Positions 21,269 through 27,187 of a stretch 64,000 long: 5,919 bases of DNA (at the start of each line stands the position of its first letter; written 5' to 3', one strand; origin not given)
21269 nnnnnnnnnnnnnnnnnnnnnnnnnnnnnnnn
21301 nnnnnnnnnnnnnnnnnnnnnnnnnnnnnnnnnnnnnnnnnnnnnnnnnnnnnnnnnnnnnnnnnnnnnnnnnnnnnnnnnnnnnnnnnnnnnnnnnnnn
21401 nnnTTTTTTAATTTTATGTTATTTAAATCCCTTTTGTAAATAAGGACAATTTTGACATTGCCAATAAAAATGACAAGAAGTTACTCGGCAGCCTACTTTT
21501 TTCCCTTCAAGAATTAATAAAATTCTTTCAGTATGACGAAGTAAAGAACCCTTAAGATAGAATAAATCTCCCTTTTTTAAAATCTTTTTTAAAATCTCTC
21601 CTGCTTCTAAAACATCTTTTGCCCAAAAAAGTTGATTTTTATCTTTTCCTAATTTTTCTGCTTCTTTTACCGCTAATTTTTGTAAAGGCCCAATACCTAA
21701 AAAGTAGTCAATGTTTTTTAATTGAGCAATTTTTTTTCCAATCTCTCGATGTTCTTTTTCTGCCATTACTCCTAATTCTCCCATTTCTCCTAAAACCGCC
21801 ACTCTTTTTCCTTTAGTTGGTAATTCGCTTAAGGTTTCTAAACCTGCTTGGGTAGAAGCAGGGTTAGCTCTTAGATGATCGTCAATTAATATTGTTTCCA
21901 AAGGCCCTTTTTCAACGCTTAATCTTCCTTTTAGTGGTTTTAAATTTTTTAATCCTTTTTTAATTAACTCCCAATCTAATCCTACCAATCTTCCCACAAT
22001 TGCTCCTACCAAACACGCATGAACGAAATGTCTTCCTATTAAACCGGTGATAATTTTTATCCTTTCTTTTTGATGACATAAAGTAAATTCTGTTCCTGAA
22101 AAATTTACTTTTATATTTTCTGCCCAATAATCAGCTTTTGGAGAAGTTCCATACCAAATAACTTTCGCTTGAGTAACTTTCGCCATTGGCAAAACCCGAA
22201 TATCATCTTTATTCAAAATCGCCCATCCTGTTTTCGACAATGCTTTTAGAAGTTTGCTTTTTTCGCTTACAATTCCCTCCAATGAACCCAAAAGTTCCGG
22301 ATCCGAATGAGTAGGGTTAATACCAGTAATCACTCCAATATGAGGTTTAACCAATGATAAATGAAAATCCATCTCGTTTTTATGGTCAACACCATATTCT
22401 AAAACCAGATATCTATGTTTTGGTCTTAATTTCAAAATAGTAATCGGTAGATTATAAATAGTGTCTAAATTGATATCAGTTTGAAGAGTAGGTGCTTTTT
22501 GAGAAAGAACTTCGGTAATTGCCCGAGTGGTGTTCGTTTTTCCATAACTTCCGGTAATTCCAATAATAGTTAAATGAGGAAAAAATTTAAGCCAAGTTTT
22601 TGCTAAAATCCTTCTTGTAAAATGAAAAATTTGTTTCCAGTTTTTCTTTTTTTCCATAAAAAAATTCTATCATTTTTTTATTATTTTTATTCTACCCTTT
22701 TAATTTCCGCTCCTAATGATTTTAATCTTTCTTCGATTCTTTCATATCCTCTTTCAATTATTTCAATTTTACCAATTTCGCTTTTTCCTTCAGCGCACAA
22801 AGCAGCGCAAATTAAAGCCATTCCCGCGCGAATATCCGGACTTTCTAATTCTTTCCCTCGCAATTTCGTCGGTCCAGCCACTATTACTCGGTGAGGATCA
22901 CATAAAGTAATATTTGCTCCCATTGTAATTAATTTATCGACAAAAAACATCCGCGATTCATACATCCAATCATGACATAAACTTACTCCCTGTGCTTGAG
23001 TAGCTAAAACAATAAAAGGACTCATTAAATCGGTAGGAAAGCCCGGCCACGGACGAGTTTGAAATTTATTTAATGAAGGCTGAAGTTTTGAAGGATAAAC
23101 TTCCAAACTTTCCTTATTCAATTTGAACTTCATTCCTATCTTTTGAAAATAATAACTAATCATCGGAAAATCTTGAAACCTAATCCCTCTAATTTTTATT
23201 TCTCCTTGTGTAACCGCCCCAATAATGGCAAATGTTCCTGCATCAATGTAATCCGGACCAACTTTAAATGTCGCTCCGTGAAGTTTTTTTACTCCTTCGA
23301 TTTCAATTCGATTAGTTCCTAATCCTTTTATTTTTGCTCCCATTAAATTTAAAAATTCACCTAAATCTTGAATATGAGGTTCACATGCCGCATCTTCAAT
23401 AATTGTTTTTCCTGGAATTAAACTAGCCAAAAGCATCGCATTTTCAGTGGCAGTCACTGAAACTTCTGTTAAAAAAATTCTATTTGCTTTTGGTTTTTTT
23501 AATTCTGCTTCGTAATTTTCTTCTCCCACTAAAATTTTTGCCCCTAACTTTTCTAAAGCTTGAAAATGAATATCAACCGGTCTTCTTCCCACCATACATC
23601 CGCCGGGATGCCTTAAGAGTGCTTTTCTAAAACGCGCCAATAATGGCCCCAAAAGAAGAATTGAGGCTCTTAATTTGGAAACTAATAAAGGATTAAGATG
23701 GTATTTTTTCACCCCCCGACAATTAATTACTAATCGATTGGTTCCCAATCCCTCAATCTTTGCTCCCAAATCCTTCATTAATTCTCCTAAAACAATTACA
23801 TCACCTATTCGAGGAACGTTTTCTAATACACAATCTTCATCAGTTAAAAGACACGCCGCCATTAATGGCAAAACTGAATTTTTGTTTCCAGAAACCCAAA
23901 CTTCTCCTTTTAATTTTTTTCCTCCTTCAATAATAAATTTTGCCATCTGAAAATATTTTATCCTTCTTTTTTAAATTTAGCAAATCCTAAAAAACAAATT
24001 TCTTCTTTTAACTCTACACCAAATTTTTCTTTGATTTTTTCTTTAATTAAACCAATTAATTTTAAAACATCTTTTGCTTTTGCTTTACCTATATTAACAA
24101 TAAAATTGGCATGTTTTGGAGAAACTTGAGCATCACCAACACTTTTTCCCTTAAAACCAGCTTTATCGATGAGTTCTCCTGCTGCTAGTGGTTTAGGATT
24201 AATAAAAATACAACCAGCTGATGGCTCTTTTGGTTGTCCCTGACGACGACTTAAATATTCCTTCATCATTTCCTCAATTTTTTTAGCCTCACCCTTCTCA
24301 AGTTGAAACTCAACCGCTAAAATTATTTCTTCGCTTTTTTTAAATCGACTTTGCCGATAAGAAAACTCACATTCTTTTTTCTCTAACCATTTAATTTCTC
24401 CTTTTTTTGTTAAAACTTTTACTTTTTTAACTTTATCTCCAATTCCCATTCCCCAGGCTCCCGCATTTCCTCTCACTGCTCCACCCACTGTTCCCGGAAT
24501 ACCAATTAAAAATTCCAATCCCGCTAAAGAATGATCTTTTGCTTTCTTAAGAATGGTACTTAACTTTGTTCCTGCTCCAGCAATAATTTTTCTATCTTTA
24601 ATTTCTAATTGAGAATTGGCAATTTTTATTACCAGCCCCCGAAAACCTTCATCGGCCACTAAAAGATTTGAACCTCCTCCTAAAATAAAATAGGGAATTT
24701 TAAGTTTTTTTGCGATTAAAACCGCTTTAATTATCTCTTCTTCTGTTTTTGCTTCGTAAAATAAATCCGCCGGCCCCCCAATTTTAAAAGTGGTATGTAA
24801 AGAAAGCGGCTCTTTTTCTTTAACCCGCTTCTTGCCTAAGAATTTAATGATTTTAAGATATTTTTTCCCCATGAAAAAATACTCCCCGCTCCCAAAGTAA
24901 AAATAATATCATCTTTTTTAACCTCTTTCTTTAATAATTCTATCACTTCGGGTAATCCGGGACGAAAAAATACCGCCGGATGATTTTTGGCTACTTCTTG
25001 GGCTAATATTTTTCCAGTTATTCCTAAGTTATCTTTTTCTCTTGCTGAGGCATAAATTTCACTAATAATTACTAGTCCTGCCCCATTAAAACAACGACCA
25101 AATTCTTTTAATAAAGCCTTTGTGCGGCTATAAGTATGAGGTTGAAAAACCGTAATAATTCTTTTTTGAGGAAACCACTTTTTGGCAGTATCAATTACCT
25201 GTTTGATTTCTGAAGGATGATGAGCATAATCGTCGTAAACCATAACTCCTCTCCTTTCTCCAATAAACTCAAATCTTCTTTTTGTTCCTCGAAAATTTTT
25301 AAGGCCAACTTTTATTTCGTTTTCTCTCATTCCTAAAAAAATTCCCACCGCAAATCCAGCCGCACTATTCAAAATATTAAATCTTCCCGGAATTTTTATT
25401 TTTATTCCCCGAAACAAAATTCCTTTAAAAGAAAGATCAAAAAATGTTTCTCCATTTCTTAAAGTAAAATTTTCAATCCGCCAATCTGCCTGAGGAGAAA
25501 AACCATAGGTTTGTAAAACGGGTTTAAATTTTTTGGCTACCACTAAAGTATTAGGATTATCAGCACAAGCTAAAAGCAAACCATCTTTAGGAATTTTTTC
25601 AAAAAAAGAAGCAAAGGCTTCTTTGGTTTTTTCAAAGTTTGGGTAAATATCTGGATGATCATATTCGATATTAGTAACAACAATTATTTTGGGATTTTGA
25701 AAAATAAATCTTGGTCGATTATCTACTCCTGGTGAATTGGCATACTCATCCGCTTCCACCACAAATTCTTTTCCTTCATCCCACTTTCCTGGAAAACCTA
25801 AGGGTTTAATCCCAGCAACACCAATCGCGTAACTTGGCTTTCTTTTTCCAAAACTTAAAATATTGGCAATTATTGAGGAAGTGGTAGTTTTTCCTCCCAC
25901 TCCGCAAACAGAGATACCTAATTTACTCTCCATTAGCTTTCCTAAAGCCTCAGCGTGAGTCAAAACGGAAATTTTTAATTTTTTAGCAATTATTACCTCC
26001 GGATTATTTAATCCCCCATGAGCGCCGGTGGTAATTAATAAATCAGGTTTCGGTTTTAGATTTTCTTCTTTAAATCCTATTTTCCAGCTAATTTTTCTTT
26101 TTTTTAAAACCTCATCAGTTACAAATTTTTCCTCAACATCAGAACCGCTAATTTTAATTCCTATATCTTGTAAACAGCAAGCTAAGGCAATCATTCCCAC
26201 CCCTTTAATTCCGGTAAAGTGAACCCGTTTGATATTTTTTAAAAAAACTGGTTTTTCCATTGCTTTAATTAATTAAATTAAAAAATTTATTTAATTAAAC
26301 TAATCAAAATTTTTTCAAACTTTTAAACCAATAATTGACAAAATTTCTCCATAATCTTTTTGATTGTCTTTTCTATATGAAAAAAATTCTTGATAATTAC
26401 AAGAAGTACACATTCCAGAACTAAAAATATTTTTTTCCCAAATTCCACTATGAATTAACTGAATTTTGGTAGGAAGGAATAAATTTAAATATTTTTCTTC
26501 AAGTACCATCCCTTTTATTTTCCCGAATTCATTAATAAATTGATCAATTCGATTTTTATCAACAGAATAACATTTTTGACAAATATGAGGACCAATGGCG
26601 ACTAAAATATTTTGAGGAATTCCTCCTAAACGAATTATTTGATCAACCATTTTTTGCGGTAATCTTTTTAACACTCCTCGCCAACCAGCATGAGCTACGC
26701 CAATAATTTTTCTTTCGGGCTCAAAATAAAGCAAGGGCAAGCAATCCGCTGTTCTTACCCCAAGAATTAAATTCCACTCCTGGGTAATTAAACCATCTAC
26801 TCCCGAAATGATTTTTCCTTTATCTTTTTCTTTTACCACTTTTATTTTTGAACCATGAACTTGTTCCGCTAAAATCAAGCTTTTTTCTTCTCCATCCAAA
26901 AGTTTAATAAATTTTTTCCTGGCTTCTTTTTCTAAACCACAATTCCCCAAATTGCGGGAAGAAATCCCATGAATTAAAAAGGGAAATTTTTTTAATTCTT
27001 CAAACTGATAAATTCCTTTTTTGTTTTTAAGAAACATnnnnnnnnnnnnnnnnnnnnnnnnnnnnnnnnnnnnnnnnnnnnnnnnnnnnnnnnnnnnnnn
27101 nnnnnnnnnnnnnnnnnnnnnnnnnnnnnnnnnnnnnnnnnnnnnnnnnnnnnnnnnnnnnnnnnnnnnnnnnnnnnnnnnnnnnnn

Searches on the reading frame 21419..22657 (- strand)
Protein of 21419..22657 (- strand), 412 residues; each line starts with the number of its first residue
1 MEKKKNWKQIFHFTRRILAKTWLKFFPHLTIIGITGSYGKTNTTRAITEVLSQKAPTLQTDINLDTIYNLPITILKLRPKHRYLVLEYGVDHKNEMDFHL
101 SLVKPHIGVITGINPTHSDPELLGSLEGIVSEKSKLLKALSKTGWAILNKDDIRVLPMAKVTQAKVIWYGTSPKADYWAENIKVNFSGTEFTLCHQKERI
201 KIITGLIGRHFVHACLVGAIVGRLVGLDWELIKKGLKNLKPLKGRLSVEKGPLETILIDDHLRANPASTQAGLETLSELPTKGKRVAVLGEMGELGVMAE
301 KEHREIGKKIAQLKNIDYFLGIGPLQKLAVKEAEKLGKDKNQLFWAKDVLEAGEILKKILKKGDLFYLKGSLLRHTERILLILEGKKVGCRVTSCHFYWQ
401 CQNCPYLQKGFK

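Call 10: search_protein_families(library=pfam, proteins=[window:21419-22657:-], max_evalue=0.001)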
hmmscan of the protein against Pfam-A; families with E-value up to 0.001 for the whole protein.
window:21419-22657:- (412 aa): 2 families
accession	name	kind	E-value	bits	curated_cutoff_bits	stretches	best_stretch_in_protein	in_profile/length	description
PF08245.18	Mur_ligase_M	-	6.1e-31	108.4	24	1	34-219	1-197/200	Mur ligase middle domain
PF02875.26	Mur_ligase_C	-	6.1e-12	46.9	28.4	1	257-371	14-126/127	Mur ligase, glutamate ligase domain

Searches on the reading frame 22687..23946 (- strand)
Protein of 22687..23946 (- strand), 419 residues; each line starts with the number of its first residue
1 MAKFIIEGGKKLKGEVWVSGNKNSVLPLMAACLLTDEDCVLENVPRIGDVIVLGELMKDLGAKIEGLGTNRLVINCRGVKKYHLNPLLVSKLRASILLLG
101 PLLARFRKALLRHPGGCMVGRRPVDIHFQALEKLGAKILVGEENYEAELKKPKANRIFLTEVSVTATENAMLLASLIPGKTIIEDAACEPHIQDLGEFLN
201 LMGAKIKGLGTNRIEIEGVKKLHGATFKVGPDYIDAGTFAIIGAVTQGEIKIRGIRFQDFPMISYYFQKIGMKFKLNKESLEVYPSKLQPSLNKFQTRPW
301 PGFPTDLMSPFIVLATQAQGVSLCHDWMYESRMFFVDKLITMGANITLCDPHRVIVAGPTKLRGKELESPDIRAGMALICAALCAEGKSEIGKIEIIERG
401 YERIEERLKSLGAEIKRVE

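Call 10: search_protein_families(library=pfam, proteins=[window:22687-23946:-], max_evalue=0.001)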
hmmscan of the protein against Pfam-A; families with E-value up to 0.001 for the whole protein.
window:22687-23946:- (419 aa): 1 family
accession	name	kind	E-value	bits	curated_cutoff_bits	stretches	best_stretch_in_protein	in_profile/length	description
PF00275.25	EPSP_synthase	-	4.4e-76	256.7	22.8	1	7-408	2-417/417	EPSP synthase (3-phosphoshikimate 1-carboxyvinyltransferase)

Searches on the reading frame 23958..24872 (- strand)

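Call 10: search_protein_families(library=pfam, proteins=[window:23958-24872:-], max_evalue=0.001)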
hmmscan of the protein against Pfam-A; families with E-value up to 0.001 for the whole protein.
window:23958-24872:- (304 aa): 2 families
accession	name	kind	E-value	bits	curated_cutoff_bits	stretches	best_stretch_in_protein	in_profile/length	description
PF02873.21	MurB_C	-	3.8e-33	114.1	27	1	198-294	1-98/99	UDP-N-acetylenolpyruvoylglucosamine reductase, C-terminal domain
PF01565.28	FAD_binding_4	-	4.1e-23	82.1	26.4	1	36-163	2-138/139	FAD binding domain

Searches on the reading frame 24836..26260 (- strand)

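Call 10: search_protein_families(library=pfam, proteins=[window:24836-26260:-], max_evalue=0.001)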
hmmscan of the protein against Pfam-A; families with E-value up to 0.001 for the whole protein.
window:24836-26260:- (474 aa): 3 families
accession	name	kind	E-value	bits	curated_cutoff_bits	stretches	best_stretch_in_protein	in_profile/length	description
PF08245.18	Mur_ligase_M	-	1.2e-20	74.7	24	1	118-305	1-199/200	Mur ligase middle domain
PF02875.26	Mur_ligase_C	-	2.3e-20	74.1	28.4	1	328-459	1-127/127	Mur ligase, glutamate ligase domain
PF01225.30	Mur_ligase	-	4.1e-13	50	21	1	13-112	2-93/95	Mur ligase family, catalytic domain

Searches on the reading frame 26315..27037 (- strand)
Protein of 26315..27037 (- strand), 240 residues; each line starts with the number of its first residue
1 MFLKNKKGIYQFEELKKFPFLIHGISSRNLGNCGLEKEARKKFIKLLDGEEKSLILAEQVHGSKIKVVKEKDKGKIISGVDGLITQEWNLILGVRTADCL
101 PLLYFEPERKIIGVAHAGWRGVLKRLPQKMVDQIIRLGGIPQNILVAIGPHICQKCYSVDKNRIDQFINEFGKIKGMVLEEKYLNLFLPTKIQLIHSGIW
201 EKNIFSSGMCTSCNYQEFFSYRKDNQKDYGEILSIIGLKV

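Call 9: search_protein_families(library=pfam, proteins=[window:26315-27037:-], max_evalue=0.001)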
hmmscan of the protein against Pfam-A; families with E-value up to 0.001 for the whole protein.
window:26315-27037:- (240 aa): 1 family
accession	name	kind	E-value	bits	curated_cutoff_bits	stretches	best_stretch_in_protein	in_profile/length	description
PF02578.20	Cu-oxidase_4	-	3.2e-52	177.7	22.9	1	38-236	30-237/238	Multi-copper polyphenol oxidoreductase laccase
